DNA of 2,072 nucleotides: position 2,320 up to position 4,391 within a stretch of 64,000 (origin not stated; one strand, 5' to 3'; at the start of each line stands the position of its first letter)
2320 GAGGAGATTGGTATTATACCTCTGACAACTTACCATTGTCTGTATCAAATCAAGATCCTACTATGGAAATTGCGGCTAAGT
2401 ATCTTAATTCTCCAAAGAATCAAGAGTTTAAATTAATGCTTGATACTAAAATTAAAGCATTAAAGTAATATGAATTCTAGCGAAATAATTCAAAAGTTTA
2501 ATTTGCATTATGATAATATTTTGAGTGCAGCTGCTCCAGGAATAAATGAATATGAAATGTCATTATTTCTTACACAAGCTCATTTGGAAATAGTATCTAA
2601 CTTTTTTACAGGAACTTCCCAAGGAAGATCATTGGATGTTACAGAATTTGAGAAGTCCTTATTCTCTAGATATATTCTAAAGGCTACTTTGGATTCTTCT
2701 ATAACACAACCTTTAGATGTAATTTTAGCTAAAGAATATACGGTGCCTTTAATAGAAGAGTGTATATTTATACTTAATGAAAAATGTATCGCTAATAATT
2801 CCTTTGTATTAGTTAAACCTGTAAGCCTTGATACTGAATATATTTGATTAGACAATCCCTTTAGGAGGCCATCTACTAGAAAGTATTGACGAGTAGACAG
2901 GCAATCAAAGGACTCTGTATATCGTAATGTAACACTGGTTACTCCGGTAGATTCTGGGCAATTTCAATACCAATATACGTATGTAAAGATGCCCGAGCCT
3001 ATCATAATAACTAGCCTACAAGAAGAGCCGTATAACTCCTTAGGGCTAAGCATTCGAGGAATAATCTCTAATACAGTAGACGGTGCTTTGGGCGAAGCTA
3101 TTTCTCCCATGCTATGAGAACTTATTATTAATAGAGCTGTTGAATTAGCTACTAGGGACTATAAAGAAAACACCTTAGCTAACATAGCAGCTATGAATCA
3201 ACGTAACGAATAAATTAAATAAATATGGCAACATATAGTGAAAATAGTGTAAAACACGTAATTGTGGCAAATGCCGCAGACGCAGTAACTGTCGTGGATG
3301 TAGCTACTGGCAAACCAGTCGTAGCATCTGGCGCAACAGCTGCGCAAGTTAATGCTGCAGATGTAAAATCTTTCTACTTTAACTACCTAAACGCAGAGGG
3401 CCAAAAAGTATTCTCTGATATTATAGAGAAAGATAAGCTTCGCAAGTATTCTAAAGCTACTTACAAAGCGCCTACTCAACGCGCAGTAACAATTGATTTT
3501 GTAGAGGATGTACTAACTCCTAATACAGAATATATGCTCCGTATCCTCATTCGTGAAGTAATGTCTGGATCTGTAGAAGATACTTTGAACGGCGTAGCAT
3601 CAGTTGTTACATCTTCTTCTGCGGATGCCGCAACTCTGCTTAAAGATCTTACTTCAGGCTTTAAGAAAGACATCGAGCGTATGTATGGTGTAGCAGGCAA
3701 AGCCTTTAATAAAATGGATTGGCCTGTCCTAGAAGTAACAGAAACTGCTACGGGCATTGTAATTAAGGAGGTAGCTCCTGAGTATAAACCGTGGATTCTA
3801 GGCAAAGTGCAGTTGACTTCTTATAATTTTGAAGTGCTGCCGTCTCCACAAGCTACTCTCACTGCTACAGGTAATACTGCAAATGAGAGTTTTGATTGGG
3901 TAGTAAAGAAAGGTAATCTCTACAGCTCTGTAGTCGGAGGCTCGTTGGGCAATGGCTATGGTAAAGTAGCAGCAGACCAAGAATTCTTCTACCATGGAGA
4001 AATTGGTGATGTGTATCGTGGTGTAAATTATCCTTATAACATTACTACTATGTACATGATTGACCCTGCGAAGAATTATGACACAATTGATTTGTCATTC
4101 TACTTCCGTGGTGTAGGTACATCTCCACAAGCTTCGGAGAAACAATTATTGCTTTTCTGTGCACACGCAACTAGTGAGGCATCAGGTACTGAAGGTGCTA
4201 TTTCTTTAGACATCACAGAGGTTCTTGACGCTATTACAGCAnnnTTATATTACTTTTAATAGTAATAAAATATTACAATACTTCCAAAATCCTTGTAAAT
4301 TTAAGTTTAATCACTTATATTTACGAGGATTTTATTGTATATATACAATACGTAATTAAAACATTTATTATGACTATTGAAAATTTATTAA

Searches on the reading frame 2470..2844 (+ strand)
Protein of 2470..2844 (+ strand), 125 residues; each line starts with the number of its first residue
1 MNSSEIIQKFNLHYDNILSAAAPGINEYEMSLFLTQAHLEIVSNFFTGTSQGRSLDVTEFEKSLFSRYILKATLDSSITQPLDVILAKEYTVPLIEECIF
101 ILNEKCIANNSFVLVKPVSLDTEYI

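Call 28: search_protein_families(library=pfam, max_evalue=0.01, proteins=[window:2470-2844:+])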
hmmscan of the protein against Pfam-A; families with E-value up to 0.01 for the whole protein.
window:2470-2844:+ (125 aa): 1 family
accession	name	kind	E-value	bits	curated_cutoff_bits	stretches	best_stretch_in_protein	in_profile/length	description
PF25710.1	CrAss_Ring_3_4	-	4e-12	46.3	27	1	1-111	1-112/230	Phage tail ring protein 3/4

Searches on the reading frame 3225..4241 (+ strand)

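Call 28: search_protein_families(library=pfam, max_evalue=0.01, proteins=[window:3225-4241:+])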
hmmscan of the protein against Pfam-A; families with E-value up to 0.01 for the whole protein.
window:3225-4241:+ (339 aa): 1 family
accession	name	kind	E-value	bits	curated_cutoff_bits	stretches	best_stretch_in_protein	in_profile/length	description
PF25650.1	crAss_AuxCP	-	2.8e-64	217.8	27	1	2-335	1-323/329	Bacteriophage crAss001 auxiliary capsid protein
